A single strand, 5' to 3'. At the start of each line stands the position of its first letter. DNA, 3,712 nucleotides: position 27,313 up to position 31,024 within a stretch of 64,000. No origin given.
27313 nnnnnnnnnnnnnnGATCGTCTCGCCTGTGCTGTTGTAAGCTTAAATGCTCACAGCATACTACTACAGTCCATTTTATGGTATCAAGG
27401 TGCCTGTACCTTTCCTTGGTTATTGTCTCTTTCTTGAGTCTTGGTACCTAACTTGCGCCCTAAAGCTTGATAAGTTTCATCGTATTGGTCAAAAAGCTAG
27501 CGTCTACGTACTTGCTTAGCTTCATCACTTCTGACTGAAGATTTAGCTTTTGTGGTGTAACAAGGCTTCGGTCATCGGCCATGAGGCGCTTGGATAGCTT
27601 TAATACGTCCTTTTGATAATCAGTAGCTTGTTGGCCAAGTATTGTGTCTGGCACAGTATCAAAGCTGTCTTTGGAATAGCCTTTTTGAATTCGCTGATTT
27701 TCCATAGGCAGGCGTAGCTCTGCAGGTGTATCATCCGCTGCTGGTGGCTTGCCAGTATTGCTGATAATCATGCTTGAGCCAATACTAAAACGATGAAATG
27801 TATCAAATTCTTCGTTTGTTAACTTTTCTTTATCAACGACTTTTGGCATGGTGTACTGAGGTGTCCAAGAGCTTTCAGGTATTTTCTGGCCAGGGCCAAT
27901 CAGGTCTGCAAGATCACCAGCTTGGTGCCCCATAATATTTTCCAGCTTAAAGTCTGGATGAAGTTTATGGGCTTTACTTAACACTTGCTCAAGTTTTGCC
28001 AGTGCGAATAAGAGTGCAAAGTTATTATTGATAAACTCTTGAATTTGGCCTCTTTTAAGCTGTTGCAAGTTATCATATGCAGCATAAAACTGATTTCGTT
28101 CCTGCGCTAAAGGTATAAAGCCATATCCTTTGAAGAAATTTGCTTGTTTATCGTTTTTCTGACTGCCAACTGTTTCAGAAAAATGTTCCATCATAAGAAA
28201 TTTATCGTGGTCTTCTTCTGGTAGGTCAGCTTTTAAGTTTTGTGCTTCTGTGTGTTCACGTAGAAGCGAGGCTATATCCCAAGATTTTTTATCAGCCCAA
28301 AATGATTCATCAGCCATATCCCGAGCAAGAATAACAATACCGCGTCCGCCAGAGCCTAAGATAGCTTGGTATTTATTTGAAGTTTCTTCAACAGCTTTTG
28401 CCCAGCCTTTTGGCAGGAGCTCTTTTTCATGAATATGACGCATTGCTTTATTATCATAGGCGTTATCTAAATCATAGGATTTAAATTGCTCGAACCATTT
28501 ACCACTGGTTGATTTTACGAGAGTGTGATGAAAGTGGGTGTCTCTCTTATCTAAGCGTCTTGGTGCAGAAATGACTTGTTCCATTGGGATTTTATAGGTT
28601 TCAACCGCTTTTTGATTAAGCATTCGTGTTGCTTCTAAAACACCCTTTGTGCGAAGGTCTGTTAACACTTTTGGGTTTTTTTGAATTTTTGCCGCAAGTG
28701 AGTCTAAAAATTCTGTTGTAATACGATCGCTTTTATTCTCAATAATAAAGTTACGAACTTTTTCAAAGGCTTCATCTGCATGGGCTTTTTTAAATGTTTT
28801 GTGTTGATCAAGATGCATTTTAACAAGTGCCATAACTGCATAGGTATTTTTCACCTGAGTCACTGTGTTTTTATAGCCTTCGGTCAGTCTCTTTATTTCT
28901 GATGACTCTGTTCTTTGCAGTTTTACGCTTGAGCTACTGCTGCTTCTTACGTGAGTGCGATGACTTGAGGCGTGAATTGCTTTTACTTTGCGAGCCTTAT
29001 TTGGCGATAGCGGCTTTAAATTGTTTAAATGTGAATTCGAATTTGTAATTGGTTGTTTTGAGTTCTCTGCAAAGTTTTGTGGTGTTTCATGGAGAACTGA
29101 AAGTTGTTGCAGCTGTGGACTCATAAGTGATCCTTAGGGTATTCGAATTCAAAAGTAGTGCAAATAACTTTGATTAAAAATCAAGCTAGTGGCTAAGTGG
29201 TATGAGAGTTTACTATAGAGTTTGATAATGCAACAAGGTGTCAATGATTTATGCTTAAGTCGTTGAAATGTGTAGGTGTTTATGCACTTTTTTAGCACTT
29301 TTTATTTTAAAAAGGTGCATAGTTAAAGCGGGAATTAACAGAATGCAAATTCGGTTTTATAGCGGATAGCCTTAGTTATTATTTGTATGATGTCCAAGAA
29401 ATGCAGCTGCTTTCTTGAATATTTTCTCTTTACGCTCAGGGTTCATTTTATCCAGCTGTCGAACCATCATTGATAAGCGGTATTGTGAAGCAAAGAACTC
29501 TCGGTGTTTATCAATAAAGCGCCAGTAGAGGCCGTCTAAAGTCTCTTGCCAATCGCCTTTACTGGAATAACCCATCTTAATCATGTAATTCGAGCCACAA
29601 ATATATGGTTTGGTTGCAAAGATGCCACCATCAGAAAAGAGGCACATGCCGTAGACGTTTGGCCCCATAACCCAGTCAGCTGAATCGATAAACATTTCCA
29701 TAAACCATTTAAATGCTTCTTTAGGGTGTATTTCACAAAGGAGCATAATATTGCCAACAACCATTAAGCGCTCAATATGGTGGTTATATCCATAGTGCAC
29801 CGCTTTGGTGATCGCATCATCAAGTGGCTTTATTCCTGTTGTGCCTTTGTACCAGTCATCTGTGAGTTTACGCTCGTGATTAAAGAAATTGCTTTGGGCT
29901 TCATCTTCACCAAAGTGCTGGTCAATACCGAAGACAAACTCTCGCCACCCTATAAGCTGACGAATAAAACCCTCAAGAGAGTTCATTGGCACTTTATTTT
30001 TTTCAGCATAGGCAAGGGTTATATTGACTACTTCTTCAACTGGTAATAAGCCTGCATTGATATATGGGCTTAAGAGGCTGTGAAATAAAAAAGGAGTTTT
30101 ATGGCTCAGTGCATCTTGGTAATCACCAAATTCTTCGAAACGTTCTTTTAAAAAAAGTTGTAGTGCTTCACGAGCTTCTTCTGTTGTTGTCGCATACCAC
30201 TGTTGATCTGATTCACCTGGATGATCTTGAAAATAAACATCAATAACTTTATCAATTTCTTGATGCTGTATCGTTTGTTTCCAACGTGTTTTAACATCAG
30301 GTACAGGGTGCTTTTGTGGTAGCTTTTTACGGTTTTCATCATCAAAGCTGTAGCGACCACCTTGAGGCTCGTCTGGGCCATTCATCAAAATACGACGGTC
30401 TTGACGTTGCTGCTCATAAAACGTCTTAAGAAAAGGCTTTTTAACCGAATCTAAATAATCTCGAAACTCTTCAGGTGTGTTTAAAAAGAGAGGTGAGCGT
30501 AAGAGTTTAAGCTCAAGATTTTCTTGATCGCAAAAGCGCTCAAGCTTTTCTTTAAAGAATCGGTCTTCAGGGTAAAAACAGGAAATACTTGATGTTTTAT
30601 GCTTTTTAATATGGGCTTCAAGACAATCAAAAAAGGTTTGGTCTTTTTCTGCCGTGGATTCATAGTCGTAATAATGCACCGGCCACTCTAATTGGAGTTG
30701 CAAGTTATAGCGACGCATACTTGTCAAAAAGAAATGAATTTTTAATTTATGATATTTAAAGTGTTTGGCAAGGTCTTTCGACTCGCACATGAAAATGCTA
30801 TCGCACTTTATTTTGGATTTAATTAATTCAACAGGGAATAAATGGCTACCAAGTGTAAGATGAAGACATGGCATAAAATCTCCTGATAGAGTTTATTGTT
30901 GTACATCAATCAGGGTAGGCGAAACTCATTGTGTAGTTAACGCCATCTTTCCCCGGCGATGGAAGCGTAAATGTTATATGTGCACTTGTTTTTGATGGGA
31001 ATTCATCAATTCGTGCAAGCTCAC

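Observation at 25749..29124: Tandem pair of divergent atypical-kinase paralogs (HPDxxxxN catalytic loop)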

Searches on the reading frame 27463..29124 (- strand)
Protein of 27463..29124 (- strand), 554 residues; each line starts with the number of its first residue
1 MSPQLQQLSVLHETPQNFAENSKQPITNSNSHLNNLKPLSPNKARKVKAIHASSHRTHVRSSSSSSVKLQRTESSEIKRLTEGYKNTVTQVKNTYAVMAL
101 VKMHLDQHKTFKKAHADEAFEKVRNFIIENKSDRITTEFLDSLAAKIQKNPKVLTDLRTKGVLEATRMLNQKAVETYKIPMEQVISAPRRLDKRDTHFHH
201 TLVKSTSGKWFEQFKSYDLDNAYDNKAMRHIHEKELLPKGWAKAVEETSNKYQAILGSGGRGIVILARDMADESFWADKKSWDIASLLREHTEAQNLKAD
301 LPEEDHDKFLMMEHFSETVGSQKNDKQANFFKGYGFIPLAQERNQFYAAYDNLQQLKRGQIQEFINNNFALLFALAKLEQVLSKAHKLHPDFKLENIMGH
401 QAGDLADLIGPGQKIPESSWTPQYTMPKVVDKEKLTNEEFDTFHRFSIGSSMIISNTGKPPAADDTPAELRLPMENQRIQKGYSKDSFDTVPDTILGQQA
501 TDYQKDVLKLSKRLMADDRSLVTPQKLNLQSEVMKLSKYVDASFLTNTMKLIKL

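Call 4: search_protein_families(library=pfam, proteins=[window:27463-29124:-], max_evalue=1)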
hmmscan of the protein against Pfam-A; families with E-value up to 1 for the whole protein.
window:27463-29124:- (554 aa): 3 families
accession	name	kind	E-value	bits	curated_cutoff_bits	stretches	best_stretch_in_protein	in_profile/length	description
PF00069.31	Pkinase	-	0.00025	20.9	31.7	1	385-514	117-243/263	Protein kinase domain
PF24628.1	DUF7627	-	0.036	14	27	1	68-134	27-94/224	Repeat of unknown function (DUF7627)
PF18440.7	GlcNAc-1_reg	-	0.36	11.7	26.4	0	80-137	29-81/87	Putative GlcNAc-1 phosphotransferase regulatory domain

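Call 6: search_solved_structures(query=window:27463-29124:-, max_evalue=10, show_alignments=2)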
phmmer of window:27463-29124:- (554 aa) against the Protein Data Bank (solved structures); distinct sequences matched with E-value up to 10: 2.
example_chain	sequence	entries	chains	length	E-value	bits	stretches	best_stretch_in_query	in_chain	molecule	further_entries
2phk_A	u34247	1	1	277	1.2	11.3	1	372-463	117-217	PHOSPHORYLASE KINASE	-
1phk_A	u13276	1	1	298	1.4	11.1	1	372-463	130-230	PHOSPHORYLASE KINASE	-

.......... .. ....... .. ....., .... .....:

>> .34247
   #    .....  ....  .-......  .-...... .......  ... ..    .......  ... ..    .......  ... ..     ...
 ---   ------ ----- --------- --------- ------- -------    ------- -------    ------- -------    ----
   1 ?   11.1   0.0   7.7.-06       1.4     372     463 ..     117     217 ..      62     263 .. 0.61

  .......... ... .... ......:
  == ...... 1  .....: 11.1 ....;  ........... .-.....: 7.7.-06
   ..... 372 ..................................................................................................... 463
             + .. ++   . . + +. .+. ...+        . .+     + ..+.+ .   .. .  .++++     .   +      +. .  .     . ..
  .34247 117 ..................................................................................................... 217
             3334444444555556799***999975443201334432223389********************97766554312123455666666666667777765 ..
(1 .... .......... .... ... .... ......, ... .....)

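Call 9: find_homologous_proteins(query=window:27463-29124:-)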
Query window:27463-29124:- (554 aa): 2 proteins with E <= 0.001 among 8000 candidates.
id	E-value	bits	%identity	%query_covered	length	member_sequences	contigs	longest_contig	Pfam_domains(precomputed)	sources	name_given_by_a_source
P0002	0.0e+0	1232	100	100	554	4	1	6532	-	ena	-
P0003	0.0e+0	1143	92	100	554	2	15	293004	-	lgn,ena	-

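Call 10: search_protein_families(library=ncbifam, proteins=[window:27463-29124:-], max_evalue=0.01)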
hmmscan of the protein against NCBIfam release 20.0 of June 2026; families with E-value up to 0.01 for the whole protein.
window:27463-29124:- (554 aa): 1 family
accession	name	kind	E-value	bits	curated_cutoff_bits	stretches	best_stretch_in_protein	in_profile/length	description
NF038150.1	lanthi_synth_IV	equivalog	0.0028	16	650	1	376-471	305-406/851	class IV lanthionine synthetase LanL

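Call 15: find_encoding_contigs(protein=P0003, flank=10000, max_places=6)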
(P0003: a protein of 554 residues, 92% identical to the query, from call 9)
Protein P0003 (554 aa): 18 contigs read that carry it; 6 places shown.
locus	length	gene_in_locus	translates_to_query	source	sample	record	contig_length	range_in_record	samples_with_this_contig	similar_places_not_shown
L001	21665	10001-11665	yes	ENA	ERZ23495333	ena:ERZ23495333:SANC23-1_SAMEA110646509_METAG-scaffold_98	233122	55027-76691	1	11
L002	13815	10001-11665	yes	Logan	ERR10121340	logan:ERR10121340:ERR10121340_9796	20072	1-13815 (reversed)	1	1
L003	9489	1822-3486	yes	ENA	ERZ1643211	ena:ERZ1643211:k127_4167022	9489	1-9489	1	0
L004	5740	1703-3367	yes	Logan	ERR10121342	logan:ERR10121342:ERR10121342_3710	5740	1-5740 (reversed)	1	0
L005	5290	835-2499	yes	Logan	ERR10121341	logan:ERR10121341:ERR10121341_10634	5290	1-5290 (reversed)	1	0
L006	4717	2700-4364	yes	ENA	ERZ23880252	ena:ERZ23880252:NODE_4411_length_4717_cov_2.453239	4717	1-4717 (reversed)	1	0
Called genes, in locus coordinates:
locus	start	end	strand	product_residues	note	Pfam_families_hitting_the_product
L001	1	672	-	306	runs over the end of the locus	-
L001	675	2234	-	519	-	-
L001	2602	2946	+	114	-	-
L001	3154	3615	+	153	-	PF01220:DHquinase_II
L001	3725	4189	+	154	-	PF25984:BSH_YknX (faint), PF00364:Biotin_lipoyl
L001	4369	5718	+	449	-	PF00289:Biotin_carb_N, PF02655:ATP-grasp_3 (weak), PF02222:ATP-grasp, PF02786:CPSase_L_D2, PF07478:Dala_Dala_lig_C, PF02785:Biotin_carb_C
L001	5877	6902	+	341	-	PF06325:PrmA, PF05175:MTS, PF13489:Methyltransf_23 (weak), PF13649:Methyltransf_25 (weak)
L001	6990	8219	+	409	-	PF13717:Zn_ribbon_4, PF13719:Zn_ribbon_5, PF11906:DUF3426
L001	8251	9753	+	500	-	PF04244:DPRP, PF03441:FAD_binding_7 (weak)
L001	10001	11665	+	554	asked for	-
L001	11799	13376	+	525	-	-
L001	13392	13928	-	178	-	PF00578:AhpC-TSA, PF08534:Redoxin, PF00255:GSHPx, PF13098:Thioredoxin_2, PF00085:Thioredoxin, PF13905:Thioredoxin_8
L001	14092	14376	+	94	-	PF09876:DUF2103 (weak)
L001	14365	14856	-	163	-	-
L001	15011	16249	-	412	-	-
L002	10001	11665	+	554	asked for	-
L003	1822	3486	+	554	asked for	-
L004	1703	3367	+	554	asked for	-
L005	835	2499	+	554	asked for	-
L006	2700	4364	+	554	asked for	-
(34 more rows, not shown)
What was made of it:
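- The tandem arrangement is conserved in the related strain (call 15).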

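Call 58: search_protein_families(library=padloc, proteins=[window:27463-29124:-], max_evalue=0.001)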
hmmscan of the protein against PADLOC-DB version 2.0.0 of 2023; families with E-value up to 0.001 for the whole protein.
window:27463-29124:- (554 aa): 0 families

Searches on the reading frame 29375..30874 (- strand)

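Call 10: search_protein_families(library=ncbifam, proteins=[window:29375-30874:-], max_evalue=0.01)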
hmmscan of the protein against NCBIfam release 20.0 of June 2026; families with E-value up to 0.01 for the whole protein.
window:29375-30874:- (500 aa): 3 families
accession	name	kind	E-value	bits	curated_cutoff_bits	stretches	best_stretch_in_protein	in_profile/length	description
TIGR03556.1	photolyase_8HDF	exception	0.00061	18.8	884.6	1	222-398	198-379/471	deoxyribodipyrimidine photo-lyase, 8-HDF type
TIGR02765.1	crypto_DASH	subfamily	0.00074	18.5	317.05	1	239-397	222-382/431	DASH family cryptochrome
NF007955.0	PRK10674.1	equivalog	0.0034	16.3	506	1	195-398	174-374/472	deoxyribodipyrimidine photo-lyase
